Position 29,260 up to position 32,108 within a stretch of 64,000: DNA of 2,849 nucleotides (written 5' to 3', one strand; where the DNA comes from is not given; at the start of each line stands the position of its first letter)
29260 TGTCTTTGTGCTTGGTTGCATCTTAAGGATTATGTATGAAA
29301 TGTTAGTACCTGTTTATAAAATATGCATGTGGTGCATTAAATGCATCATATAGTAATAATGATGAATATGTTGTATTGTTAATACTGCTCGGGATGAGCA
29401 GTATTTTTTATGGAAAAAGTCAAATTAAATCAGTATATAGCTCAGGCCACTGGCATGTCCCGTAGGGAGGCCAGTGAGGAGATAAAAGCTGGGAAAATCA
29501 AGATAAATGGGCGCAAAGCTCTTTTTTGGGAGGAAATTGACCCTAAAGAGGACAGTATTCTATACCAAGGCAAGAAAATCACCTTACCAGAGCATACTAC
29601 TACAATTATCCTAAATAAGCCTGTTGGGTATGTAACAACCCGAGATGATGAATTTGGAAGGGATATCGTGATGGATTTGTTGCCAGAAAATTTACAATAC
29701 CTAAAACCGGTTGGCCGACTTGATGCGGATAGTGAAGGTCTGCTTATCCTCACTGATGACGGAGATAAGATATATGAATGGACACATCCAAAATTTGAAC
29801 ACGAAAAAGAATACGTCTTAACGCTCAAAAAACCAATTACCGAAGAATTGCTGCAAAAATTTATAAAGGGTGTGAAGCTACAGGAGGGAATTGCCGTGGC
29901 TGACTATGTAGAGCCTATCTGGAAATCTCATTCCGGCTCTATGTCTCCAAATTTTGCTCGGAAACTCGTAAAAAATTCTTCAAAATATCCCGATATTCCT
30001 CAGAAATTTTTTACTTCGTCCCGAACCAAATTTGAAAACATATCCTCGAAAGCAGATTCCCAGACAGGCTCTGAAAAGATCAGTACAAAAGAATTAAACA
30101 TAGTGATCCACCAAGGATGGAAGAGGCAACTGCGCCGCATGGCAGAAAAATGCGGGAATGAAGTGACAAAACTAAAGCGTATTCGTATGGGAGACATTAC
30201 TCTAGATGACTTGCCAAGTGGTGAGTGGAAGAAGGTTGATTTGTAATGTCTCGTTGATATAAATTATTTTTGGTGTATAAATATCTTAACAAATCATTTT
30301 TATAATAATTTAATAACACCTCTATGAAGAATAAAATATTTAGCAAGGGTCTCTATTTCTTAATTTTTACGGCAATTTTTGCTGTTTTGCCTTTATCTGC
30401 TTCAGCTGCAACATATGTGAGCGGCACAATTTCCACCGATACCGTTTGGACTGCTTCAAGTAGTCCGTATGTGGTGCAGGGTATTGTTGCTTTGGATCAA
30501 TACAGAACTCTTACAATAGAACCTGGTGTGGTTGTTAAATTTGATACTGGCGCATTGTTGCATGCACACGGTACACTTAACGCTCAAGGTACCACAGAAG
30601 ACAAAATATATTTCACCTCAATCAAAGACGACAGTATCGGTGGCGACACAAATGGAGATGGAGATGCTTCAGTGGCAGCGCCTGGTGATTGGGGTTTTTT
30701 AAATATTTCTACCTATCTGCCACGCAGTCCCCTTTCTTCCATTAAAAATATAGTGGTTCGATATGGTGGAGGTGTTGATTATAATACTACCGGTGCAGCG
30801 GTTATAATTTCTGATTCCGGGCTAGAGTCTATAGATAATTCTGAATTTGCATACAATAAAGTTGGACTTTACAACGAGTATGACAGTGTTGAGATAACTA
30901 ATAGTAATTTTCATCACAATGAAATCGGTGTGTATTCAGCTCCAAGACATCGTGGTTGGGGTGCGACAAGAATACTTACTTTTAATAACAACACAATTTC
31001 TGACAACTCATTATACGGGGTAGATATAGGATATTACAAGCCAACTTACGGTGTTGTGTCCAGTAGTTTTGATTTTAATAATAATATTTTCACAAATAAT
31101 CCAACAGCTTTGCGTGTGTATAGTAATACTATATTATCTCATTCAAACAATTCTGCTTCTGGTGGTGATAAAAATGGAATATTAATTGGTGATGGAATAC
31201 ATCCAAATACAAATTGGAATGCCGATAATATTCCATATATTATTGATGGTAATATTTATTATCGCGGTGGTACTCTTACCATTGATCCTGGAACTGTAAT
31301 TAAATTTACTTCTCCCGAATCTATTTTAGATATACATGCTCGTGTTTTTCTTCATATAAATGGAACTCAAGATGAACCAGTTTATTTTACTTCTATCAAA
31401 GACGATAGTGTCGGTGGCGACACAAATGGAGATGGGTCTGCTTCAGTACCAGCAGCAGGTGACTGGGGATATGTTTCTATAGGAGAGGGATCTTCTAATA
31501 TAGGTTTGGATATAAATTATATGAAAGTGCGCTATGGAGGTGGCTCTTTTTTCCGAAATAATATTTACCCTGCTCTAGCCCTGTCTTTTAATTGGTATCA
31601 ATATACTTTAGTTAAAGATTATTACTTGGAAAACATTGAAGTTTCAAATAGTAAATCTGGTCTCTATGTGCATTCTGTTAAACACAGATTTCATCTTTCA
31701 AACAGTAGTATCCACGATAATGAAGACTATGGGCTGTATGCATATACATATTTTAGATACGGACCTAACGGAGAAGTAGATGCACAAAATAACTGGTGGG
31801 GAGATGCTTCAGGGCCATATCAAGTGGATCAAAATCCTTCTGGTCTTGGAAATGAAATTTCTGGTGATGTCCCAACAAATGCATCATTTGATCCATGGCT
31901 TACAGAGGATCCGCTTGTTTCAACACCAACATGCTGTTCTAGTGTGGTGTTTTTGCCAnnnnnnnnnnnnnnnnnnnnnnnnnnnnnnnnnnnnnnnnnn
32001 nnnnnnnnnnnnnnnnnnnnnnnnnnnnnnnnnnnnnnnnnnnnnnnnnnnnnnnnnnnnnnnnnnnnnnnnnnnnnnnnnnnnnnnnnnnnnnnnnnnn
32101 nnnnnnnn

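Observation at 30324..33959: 1211-aa secreted fusion of duplicated N-terminal modules, parallel beta-helix repeats and an LCAT/PGAP1-like lipase domain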

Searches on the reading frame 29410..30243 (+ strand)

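Call 79: search_protein_families(library=pfam, proteins=[window:29410-30243:+], max_evalue=0.001)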
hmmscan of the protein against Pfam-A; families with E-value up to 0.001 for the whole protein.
window:29410-30243:+ (278 aa): 2 families
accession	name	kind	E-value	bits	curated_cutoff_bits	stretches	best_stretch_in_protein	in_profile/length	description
PF00849.27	PseudoU_synth_2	-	1e-19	71.7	26.8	1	65-246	2-151/152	RNA pseudouridylate synthase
PF01479.30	S4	-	0.00032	20.8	22.8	1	6-37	3-35/48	S4 domain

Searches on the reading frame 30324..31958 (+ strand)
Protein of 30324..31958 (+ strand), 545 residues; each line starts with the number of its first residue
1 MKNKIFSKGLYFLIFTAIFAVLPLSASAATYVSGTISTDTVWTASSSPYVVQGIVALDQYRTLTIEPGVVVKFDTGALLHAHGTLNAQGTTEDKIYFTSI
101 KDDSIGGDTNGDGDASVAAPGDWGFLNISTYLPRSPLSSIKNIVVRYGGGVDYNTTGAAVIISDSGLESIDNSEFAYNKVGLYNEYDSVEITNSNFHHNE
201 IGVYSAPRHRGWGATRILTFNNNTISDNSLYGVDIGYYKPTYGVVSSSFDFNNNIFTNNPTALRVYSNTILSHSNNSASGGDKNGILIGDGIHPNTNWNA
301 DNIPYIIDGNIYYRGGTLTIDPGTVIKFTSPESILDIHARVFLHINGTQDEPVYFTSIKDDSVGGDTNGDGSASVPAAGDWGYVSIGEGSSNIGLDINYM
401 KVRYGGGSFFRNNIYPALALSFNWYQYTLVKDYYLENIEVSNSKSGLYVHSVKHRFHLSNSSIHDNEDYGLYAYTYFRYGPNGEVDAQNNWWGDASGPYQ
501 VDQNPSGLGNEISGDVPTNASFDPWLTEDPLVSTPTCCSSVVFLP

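Call 51: predict_structure(alignment_id=A2)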
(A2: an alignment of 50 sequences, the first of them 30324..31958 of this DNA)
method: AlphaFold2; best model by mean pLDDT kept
length: 545 residues; sequences in the alignment: 50
mean_pLDDT: 86.5   pTM: 0.86
mean pLDDT of the five models: 86.5, 85.9, 84.7, 84.3, 83.6
residues with pLDDT >= 90: 337; 70-90: 122; 50-70: 78; < 50: 8
segments of 3 or more residues with pLDDT < 50: 1-4
pLDDT, mean of each block of 10 residues (from residue 1): 53 71 66 97 96 94 97 95 95 97 90 84 91 77 95 67 90 97 89 98 83 77 98 82 72 98 87 96 93 82 95 84 97 87 89 97 94 93 82 80 94 87 59 87 93 83 96 73 83 97 94 78 94 63 54
secondary structure, 60 per line:
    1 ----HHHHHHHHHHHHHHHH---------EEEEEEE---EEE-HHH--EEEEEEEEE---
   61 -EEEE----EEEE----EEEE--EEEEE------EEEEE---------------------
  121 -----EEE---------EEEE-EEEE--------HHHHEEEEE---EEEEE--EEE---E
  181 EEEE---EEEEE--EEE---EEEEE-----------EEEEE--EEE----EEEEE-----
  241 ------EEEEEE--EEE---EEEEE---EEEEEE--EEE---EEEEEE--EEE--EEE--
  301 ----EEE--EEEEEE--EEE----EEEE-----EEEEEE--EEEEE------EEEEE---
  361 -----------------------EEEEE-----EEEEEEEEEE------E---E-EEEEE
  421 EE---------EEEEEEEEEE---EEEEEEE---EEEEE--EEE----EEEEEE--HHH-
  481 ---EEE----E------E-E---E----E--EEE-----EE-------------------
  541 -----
elements in order: H5-20 E30-36 E40-42 E49-57 E62-65 E70-73 E78-81 E84-88 E95-99 E126-128 E138-141 E143-146 H155-158 E159-163 E167-171 E174-176 E180-184 E188-192 E195-197 E201-205 E217-221 E224-226 E231-235 E247-252 E255-257 E261-265 E269-274 E277-279 E283-288 E291-293 E296-298 E305-307 E310-315 E318-320 E325-328 E334-339 E342-346 E353-357 E384-388 E394-403 E416-422 E432-441 E445-451 E455-459 E462-464 E469-474 E484-486 E512-514

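Call 54: fold_search(model_id=the predicted structure, library=pdb)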
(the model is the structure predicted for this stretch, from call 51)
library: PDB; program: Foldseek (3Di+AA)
matches with E <= 10: 363; with E <= 0.001: 0
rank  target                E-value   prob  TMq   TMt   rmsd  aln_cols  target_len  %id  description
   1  9beh_A                3.9e-03  0.44  0.17  0.16  19.1       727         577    7  Structure of GH110A in complex with galactose-6-sulfate (released 2025-08-27)
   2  4ozz                  8.1e-03  0.99  0.25  0.31  14.4       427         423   13  Crystal Structure of the periplasmic alginate epimerase AlgG T265N T268M double mutant (released 2015-03-04)
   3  4xkw_A                1.1e-02  0.66  0.21  0.20  16.5       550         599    8  Tailspike protein mutant D339N of E. coli bacteriophage HK620 in complex with pentasaccharide (released 2016-01-20)
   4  3eqn_A                1.1e-02  0.63  0.22  0.17  22.4       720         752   10  Crystal structure of beta-1,3-glucanase from Phanerochaete chrysosporium (Lam55A) (released 2009-02-03)
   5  7vz3_A                1.4e-02  0.72  0.20  0.16  12.5       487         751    9  Cryo-EM structure of Depo32, a Klebsiella phage depolymerase targets the K2 serotype K. pneumoniae (released 2023-08-30)
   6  7vz3_B                1.4e-02  0.63  0.19  0.15  14.4       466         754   11  Cryo-EM structure of Depo32, a Klebsiella phage depolymerase targets the K2 serotype K. pneumoniae (released 2023-08-30)
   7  2vbe                  1.5e-02  0.38  0.15  0.15  18.5       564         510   11  Tailspike protein of bacteriophage Sf6 (released 2008-04-22)
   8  4ozy                  1.7e-02  0.97  0.25  0.31  13.7       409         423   13  Crystal Structure of the periplasmic alginate epimerase AlgG T265N mutant (released 2015-03-04)
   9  2pyh_B                1.8e-02  0.80  0.20  0.26  15.3       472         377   13  Azotobacter vinelandii Mannuronan C-5 epimerase AlgE4 A-module complexed with mannuronan trisaccharide (released 2008-05-27)
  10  4xle_A                2.1e-02  0.75  0.24  0.22  15.7       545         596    8  Tailspike protein double mutant D339N/E372A of E. coli bacteriophage HK620 in complex with hexasaccharide (released 2016-01-20)
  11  2vbk                  2.2e-02  0.77  0.20  0.21  18.2       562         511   12  NATIVE TAILSPIKE PROTEIN OF BACTERIOPHAGE SF6 (released 2008-04-01)
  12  6f7d                  2.3e-02  0.44  0.16  0.16  15.2       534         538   10  Crystal structure of Dettilon tailspike protein (gp208) (released 2018-12-19)
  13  7vyv_A                2.5e-02  0.41  0.17  0.14  14.5       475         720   11  Cryo-EM structure of Depo32, a Klebsiella phage depolymerase targets the K2 serotype K. pneumoniae (released 2023-08-30)
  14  5lw3                  2.5e-02  0.30  0.16  0.21  17.1       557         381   11  Azotobacter vinelandii Mannuronan C-5 epimerase AlgE6 A-module (released 2017-10-25)
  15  8bwk_B                2.8e-02  0.21  0.16  0.13  20.9       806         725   10  Metagenomic derived PL6 alginate lyase (released 2023-12-20)
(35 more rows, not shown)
